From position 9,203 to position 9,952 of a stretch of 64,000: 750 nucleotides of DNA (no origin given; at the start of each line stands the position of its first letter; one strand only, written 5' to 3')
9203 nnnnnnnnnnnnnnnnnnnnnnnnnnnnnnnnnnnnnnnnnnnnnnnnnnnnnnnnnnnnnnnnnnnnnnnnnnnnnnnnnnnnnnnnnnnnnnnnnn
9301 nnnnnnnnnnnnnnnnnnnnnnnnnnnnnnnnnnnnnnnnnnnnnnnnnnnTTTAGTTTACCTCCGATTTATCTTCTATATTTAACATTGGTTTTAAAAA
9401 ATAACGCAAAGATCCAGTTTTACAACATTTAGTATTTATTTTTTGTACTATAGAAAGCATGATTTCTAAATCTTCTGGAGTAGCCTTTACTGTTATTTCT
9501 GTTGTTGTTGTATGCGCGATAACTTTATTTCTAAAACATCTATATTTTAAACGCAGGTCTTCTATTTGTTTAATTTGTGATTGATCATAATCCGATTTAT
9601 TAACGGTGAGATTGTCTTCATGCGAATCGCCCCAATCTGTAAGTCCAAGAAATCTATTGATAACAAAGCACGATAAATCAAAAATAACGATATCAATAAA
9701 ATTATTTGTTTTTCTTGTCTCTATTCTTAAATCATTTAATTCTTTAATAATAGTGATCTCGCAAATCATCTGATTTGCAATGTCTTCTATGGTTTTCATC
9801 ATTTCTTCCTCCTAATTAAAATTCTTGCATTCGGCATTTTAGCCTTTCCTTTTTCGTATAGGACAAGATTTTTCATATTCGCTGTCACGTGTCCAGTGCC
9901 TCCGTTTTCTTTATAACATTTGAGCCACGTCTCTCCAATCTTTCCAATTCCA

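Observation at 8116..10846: Promoter-driven, translationally coupled cassette: N6A methyltransferase, HEPN-like protein and DUF262-HNH nuclease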

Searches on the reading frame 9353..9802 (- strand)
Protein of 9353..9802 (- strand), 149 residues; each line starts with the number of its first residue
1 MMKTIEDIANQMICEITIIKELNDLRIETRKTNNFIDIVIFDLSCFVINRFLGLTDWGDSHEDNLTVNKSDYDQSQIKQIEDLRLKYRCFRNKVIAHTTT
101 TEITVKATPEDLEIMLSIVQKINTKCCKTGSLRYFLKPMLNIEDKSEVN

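Call 4: search_protein_families(library=pfam, proteins=[window:9353-9802:-], max_evalue=1)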
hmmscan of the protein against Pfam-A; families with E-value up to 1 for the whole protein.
window:9353-9802:- (149 aa): 3 families
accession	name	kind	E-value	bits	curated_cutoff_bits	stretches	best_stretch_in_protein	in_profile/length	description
PF14611.13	KH_SLS1_1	-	0.053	14.1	24.1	1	79-122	23-65/69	SLS1 protein first KH domain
PF18734.6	HEPN_AbiU2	-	0.11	12.4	26.8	1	73-115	108-157/193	AbiU2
PF03102.20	NeuB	-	0.11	12.4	22.1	1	64-141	32-107/241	NeuB family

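Call 5: search_protein_families(library=padloc, proteins=[window:9353-9802:-], max_evalue=1)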
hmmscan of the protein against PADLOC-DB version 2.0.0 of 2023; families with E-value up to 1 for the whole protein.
window:9353-9802:- (149 aa): 0 families

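Call 6: search_protein_families(library=phrogs, proteins=[window:9353-9802:-], max_evalue=0.1)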
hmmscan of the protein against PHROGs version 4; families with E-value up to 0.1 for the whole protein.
window:9353-9802:- (149 aa): 0 families

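Call 8: search_protein_families(library=ncbifam, proteins=[window:9353-9802:-], max_evalue=1)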
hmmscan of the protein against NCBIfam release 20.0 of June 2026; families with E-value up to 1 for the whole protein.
window:9353-9802:- (149 aa): 1 family
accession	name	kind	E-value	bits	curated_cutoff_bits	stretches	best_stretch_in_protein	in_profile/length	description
NF005116.0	PRK06548.1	equivalog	0.024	14.6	280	1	7-98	38-124/161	ribonuclease H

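Call 10: search_solved_structures(query=window:9353-9802:-, max_evalue=10)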
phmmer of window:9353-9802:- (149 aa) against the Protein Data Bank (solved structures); distinct sequences matched with E-value up to 10: 0.

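Call 15: find_homologous_proteins(query=window:9353-9802:-, max_evalue=0.01)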
Query window:9353-9802:- (149 aa): 8 proteins with E <= 0.01 among 25 candidates.
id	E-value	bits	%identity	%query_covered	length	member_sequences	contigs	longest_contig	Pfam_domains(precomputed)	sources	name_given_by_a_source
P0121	5.7e-89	313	97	100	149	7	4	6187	-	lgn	-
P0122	5.1e-81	287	90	99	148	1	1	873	-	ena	-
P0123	1.0e-50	189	61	93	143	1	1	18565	-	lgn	-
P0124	4.3e-49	184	57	96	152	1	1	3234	-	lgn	-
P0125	2.6e-44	169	54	99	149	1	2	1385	-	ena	-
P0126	5.3e-44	168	54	99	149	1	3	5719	-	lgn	-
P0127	4.8e-42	161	54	99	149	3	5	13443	-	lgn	-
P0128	2.9e-41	159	52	99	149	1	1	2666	-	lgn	-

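Call 16: find_encoding_contigs(protein=P0123, flank=6000, max_places=4)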
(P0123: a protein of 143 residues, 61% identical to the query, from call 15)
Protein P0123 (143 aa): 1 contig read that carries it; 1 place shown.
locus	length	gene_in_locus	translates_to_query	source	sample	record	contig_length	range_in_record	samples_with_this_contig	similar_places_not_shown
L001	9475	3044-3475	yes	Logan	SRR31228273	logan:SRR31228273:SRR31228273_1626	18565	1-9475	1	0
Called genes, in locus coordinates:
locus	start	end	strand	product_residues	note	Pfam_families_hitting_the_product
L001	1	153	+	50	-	?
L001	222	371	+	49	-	-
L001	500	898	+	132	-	-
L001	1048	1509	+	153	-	-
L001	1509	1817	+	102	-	-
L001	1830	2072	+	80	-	-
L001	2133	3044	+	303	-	PF13651:EcoRI_methylase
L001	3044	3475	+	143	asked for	-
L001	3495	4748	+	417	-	PF03235:GmrSD_N, PF01844:HNH, PF14279:HNH_5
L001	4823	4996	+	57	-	-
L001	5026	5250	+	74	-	PF14207:DpnD-PcfM (weak)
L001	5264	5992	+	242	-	-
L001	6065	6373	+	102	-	-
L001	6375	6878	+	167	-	-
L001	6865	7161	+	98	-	-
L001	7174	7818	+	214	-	-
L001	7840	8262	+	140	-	-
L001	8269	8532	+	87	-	-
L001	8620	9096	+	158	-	-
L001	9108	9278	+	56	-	-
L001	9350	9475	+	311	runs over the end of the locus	-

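Call 17: find_encoding_contigs(protein=P0127, flank=6000, max_places=5)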
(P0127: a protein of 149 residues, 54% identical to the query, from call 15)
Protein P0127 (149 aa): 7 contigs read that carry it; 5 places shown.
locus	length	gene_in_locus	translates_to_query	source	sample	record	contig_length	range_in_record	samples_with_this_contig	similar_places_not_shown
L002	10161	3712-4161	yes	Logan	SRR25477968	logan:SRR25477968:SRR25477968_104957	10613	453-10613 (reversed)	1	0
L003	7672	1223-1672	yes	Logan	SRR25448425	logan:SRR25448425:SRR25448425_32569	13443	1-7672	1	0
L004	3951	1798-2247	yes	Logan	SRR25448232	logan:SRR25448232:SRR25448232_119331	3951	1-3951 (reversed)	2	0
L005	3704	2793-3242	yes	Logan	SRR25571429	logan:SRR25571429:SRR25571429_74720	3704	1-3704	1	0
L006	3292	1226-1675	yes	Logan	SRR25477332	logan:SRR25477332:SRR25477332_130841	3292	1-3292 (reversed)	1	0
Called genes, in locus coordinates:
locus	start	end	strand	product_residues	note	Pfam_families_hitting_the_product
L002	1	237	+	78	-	?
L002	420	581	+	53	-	-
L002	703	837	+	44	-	-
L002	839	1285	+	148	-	-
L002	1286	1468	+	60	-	-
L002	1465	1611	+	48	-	-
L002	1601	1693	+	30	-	-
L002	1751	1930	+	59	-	-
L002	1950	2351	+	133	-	-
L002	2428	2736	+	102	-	-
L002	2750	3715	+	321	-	PF13651:EcoRI_methylase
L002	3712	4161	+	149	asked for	-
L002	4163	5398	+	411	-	PF03235:GmrSD_N, PF01844:HNH, PF14279:HNH_5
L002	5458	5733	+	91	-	-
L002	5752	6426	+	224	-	-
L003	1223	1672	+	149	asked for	-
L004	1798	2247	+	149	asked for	-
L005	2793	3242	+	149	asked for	-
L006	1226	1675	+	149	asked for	-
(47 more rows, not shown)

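Call 18: find_encoding_contigs(protein=P0121, flank=6000, max_places=4)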
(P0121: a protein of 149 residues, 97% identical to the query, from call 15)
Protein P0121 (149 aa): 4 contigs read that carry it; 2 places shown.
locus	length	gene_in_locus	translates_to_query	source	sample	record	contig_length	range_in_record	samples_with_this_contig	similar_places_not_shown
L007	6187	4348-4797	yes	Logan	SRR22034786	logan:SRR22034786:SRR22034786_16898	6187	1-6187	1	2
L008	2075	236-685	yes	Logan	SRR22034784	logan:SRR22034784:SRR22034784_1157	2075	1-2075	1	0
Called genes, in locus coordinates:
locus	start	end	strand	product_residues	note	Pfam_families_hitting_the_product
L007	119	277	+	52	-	-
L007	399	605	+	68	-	-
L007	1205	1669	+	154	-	-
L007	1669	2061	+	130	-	-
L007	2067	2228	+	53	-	-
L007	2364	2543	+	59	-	-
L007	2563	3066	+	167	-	-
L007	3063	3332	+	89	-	-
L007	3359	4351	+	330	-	PF13651:EcoRI_methylase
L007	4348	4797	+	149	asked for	-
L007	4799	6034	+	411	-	PF03235:GmrSD_N, PF01844:HNH, PF14279:HNH_5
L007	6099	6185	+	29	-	?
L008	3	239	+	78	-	?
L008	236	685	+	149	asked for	-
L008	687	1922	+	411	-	PF03235:GmrSD_N, PF01844:HNH, PF14279:HNH_5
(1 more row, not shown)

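Call 22: search_protein_families(library=pfam, proteins=[L001:3044-3475:+], max_evalue=1)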
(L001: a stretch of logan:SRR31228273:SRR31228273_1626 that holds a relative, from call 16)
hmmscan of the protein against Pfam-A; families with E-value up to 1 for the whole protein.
L001:3044-3475:+ (143 aa): 2 families
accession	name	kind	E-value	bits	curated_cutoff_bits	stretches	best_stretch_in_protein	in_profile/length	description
PF18734.6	HEPN_AbiU2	-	0.022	14.7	26.8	1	75-117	110-159/193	AbiU2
PF18869.6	HEPN_RnaseLS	-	0.11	13.2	29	1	29-96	37-105/124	RnaseLS-like HEPN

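Call 49: predict_structure(alignment_id=A2)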
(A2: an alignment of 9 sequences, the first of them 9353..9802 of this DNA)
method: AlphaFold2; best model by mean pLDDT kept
length: 149 residues; sequences in the alignment: 9
mean_pLDDT: 80.5   pTM: 0.77
mean pLDDT of the five models: 80.5, 79.0, 78.4, 60.3, 54.2
residues with pLDDT >= 90: 47; 70-90: 74; 50-70: 20; < 50: 8
segments of 3 or more residues with pLDDT < 50: 145-149
pLDDT, mean of each block of 10 residues (from residue 1): 84 93 85 80 90 83 75 91 86 67 64 92 87 77 51
secondary structure, 60 per line:
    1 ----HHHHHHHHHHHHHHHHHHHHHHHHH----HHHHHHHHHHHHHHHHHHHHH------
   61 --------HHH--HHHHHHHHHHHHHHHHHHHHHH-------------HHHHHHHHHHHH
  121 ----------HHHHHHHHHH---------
elements in order: H5-29 H34-54 H74-95 H109-120 H131-140

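Call 52: fold_search(model_id=the predicted structure, library=pdb)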
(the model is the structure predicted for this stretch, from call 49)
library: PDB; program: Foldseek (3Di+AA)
matches with E <= 10: 56; with E <= 0.001: 0
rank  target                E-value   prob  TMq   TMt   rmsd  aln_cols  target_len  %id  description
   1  9si1                  5.3e-01  0.38  0.33  0.05   7.9       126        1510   17  Mouse otoferlin (216-1931) in the lipid-free Ca2+-bound state, "closed-like" conformation (released 2025-11-05)
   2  8xku_F                1.0e+00  0.13  0.29  0.11  18.7       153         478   12  Cryo-EM structure of the Ycf2-FtsHi motor complex from Arabidopsis in ATP-bound state (released 2024-09-11)
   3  6m6u_H                1.3e+00  0.66  0.46  0.50   5.2       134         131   12  Crystal structure the toxin-antitoxin MntA-HpeT mutant-D39ED41E (released 2020-09-30)
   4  6m6w_G                1.5e+00  0.30  0.38  0.41   6.7       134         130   16  Crystal structure the toxin-antitoxin MntA-HpeT mutant-Y104A (released 2020-09-30)
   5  3gei_C                1.5e+00  0.23  0.34  0.21  10.5       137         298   14  Crystal structure of MnmE from Chlorobium tepidum in complex with GCP (released 2009-10-27)
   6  6m6w_H                1.6e+00  0.51  0.45  0.51   5.5       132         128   15  Crystal structure the toxin-antitoxin MntA-HpeT mutant-Y104A (released 2020-09-30)
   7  6m6u_I                1.6e+00  0.23  0.35  0.39   7.6       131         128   15  Crystal structure the toxin-antitoxin MntA-HpeT mutant-D39ED41E (released 2020-09-30)
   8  6m6w_B                1.8e+00  0.35  0.41  0.44   6.0       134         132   16  Crystal structure the toxin-antitoxin MntA-HpeT mutant-Y104A (released 2020-09-30)
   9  7zbh_K                2.2e+00  0.13  0.25  0.12  14.6       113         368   12  ATP-dependent zinc metalloprotease FtsH (BB0789) from Borrelia burgdorferi (released 2023-04-05)
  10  3t6g_B                2.2e+00  0.08  0.23  0.25  13.2       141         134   15  Structure of the complex between NSP3 (SHEP1) and p130Cas (released 2011-11-23)
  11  7bxo_G                2.3e+00  0.18  0.33  0.37   8.3       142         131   15  Crystal structure of the toxin-antitoxin with AMP-PNP (released 2020-09-30)
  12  8rhn_D                2.3e+00  0.08  0.23  0.22  15.9       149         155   12  Structure of the 55LCC ATPase complex (released 2024-03-27)
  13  4oqs                  2.4e+00  0.05  0.19  0.10  14.6       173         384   13  Crystal structure of CYP105AS1 (released 2015-02-18)
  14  3g50_A                2.6e+00  0.28  0.37  0.45  11.3       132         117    8  Crystal Structure of NiSOD D3A mutant at 1.9 A (released 2009-04-28)
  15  5yep_B                2.6e+00  0.21  0.39  0.42   6.4       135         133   12  Crystal structure of SO_3166-SO_3165 from Shewanella oneidensis (released 2018-03-28)
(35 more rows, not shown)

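Call 53: fold_search(model_id=the predicted structure, library=viral)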
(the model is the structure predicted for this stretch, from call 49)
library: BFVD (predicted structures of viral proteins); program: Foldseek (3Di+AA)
matches with E <= 10: 95; with E <= 0.001: 0
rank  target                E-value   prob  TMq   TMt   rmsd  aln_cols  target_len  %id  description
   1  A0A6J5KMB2            1.8e+00  0.18  0.29  0.26  12.7       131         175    8  Uncharacterized protein [uncultured Caudovirales phage]
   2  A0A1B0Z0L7            2.3e+00  0.11  0.30  0.30  21.8       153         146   10  (no name in the UniProt tables at hand)
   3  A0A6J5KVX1            2.3e+00  0.06  0.20  0.04  21.6       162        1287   12  Uncharacterized protein [uncultured Caudovirales phage]
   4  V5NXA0                2.4e+00  0.16  0.37  0.22  16.6       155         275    8  F-US11 protein [Chelonid alphaherpesvirus 5]
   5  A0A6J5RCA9            2.4e+00  0.06  0.19  0.16  10.4       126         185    7  Uncharacterized protein [uncultured Caudovirales phage]
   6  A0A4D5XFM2            2.5e+00  0.15  0.31  0.27   9.1       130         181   12  Uncharacterized protein [Pithovirus LCDPAC01]
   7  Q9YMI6                2.5e+00  0.07  0.19  0.23  16.2       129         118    8  LdOrf-142 peptide [Lymantria dispar multicapsid nuclear polyhedrosis virus]
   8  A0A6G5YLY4            2.8e+00  0.10  0.23  0.31  10.5       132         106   12  (no name in the UniProt tables at hand)
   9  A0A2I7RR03            2.9e+00  0.07  0.21  0.26  11.5       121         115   12  (no name in the UniProt tables at hand)
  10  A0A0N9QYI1            2.9e+00  0.04  0.19  0.15  20.6       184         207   11  Uncharacterized protein [Chrysochromulina ericina virus CeV-01B]
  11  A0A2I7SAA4            3.2e+00  0.09  0.29  0.19  18.6       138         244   10  (no name in the UniProt tables at hand)
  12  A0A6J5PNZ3            3.2e+00  0.04  0.23  0.04  21.2       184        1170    8  Uncharacterized protein [uncultured Caudovirales phage]
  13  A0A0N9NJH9            3.4e+00  0.14  0.31  0.40   8.4       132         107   11  Uncharacterized protein [Acidianus bottle-shaped virus 2 strain ABV2]
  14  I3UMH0                3.4e+00  0.03  0.18  0.07  15.0       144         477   12  DNA ligase [Colwellia phage 9A]
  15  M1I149                3.6e+00  0.18  0.41  0.34   8.5       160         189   14  (no name in the UniProt tables at hand)
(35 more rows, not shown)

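Call 55: search_protein_families(library=pfam, alignment_id=A2, max_evalue=1)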
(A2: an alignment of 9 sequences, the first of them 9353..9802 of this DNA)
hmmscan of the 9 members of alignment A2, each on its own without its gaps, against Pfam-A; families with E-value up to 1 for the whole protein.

A. member 1, window:9353-9802:- (149 aa): 3 families
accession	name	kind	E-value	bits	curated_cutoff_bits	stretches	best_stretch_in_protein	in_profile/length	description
PF14611.13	KH_SLS1_1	-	0.053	14.1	24.1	1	79-122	23-65/69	SLS1 protein first KH domain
PF18734.6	HEPN_AbiU2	-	0.11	12.4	26.8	1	73-115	108-157/193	AbiU2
PF03102.20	NeuB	-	0.11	12.4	22.1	1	64-141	32-107/241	NeuB family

B. families by the number of members that match (of 9 scanned): 11 families
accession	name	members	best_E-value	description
PF18734.6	HEPN_AbiU2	9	0.00073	AbiU2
PF17675.6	APG6_N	4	0.02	Apg6 coiled-coil region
PF18869.6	HEPN_RnaseLS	2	0.01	RnaseLS-like HEPN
PF13010.11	pRN1_helical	2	0.16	Primase helical domain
PF14611.13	KH_SLS1_1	1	0.053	SLS1 protein first KH domain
PF03102.20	NeuB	1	0.11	NeuB family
PF06738.18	ThrE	1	0.11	Putative threonine/serine exporter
PF12290.13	DUF3802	1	0.13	Protein of unknown function (DUF3802)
PF24819.1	DUF7710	1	0.13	Domain of unknown function (DUF7710)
PF20523.3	DUF6738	1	0.18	Domain of unknown function (DUF6738)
PF18773.7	Importin_rep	1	0.36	Importin 13 repeat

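Call 56: search_solved_structures(query=A2, max_evalue=10, show_alignments=2)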
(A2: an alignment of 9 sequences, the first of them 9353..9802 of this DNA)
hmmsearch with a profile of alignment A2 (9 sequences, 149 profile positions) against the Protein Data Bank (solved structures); distinct sequences matched with E-value up to 10: 3.
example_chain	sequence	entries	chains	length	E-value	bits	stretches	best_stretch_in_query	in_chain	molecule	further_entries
8esq_h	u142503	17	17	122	0.79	12.8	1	73-124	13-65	60S ribosomal protein L35 | Large ribosomal subunit protein uL29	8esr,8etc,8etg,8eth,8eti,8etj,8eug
7c3k_A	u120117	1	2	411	0.84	12.7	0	87-128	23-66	Immunity-related GTPase family member b10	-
8jqy_A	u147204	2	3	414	0.85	12.6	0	87-128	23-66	Immunity-related GTPase family member b10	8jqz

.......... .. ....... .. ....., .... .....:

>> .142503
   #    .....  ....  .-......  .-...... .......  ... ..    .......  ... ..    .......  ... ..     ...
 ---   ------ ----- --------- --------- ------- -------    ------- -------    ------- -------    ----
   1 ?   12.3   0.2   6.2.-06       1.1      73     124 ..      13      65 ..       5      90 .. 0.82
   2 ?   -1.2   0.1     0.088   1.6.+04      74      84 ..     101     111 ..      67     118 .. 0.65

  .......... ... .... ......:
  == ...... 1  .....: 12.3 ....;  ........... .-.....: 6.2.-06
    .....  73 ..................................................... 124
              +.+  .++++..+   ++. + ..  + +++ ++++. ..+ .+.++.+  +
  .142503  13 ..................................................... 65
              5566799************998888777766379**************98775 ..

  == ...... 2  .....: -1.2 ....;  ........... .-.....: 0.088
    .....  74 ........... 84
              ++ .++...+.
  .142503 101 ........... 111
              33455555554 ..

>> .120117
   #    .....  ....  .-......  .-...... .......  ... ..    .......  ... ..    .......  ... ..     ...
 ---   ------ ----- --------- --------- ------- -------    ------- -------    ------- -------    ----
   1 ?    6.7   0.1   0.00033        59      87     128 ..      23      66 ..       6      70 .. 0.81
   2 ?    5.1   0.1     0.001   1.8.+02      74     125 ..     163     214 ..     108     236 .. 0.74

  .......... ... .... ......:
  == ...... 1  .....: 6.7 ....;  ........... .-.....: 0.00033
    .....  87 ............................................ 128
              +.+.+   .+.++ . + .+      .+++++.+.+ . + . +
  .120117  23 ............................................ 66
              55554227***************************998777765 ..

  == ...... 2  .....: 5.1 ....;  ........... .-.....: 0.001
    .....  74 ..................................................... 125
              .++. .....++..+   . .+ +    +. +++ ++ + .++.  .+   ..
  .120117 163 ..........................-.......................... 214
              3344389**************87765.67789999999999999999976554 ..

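Call 64: search_protein_representatives(alignment_id=A2)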
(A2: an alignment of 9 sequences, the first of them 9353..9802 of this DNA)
Query: 9 sequences, 149 profile positions. Proteins with E-value up to 0.001 (for the whole library): 9; up to 1e-10: 5; up to 1e-30: 3. The best 9 are listed.
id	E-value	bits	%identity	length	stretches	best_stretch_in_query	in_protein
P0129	4.8e-77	273.1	-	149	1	1-149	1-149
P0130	8.8e-43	161.9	-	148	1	1-141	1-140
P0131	6.1e-42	159.2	-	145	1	1-143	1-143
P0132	1.6e-16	76.7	-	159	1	1-130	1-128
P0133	1.3e-14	70.5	-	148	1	3-132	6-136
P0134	4.3e-10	55.8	-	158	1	3-124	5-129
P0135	9.0e-10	54.8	-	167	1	1-140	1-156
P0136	2.7e-05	40.3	-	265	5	43-65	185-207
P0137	1.0e-04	38.4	-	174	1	14-120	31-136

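Call 65: search_protein_families(library=pfam, proteins=[P0130, P0131, P0132, P0133, P0134, P0135, P0136, P0137], max_evalue=1)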
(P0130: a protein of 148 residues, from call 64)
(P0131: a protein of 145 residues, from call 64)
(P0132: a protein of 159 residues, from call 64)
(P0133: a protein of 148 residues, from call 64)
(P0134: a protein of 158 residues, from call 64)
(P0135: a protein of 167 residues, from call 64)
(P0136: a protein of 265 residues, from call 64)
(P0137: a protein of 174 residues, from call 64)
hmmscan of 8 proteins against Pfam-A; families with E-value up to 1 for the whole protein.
P0130 (148 aa): 5 families
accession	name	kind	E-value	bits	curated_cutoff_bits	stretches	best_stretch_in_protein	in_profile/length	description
PF18734.6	HEPN_AbiU2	-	0.0046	16.9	26.8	1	56-112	89-155/193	AbiU2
PF17835.6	NOG1_N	-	0.0099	16.4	22.9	1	27-104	42-119/160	NOG1 N-terminal helical domain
PF01466.24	Skp1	-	0.018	15.3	22.3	1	68-84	30-46/48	Skp1 family, dimerisation domain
PF13010.11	pRN1_helical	-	0.029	14.8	27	1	67-98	1-32/138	Primase helical domain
PF01848.21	HOK_GEF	-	0.032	14.3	22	1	12-31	15-34/42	Hok/gef family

P0131 (145 aa): 1 family
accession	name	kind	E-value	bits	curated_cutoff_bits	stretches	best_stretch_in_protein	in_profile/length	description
PF18734.6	HEPN_AbiU2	-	0.038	13.9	26.8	1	78-117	113-159/193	AbiU2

P0132 (159 aa): 0 families

P0133 (148 aa): 3 families
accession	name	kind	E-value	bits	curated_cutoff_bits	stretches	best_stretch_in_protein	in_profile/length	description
PF18734.6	HEPN_AbiU2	-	0.0092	15.9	26.8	1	79-108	111-140/193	AbiU2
PF12252.14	SidE_PDE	-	0.035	14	25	1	70-109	97-135/226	SidE phosphodiesterase (PDE) domain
PF09228.15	Prok-TraM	-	0.17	12.7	22.2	1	50-104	31-85/102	Prokaryotic Transcriptional repressor TraM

P0134 (158 aa): 2 families
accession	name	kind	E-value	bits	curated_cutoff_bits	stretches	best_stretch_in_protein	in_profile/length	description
PF18734.6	HEPN_AbiU2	-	0.0031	17.5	26.8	1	52-125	80-165/193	AbiU2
PF04947.19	Pox_VLTF3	-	0.0065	16.6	25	1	3-63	92-151/168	Poxvirus Late Transcription Factor VLTF3 like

P0135 (167 aa): 2 families
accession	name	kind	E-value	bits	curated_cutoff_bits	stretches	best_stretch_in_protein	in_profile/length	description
PF14523.12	Syntaxin_2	-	0.038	14.4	26.5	1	72-108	71-107/134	Syntaxin-like protein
PF10976.13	DUF2790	-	0.091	13.2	27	1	123-146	29-52/56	Protein of unknown function (DUF2790)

P0136 (265 aa): 0 families

P0137 (174 aa): 1 family
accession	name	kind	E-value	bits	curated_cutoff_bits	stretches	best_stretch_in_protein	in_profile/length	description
PF17324.7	BLI1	-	0.06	14.5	26.9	1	81-146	29-95/111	BLOC-1 interactor 1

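Call 67: find_homologous_proteins(query=A3, max_evalue=10)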
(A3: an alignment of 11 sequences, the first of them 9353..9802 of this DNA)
Query A3 (11 sequences) (149 aa, profile of the alignment): 11 proteins with E <= 10 among 1024 candidates.
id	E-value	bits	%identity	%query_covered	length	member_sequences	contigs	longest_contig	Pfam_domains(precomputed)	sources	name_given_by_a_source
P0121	3.0e-57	210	97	100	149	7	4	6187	-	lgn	-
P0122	1.4e-55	205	90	99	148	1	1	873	-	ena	-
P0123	8.8e-54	199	61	93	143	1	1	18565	-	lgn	-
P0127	1.3e-53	199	54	99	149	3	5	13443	-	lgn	-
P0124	7.0e-52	193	57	96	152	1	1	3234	-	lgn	-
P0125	1.6e-51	192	54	99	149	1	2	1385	-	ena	-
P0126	2.5e-51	191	54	99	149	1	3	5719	-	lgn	-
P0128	2.6e-48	181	52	99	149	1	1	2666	-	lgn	-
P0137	1.1e-43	167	26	61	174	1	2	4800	-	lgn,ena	-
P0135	6.0e-43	164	26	93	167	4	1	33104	-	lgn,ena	-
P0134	9.9e-43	163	26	91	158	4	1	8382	-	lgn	-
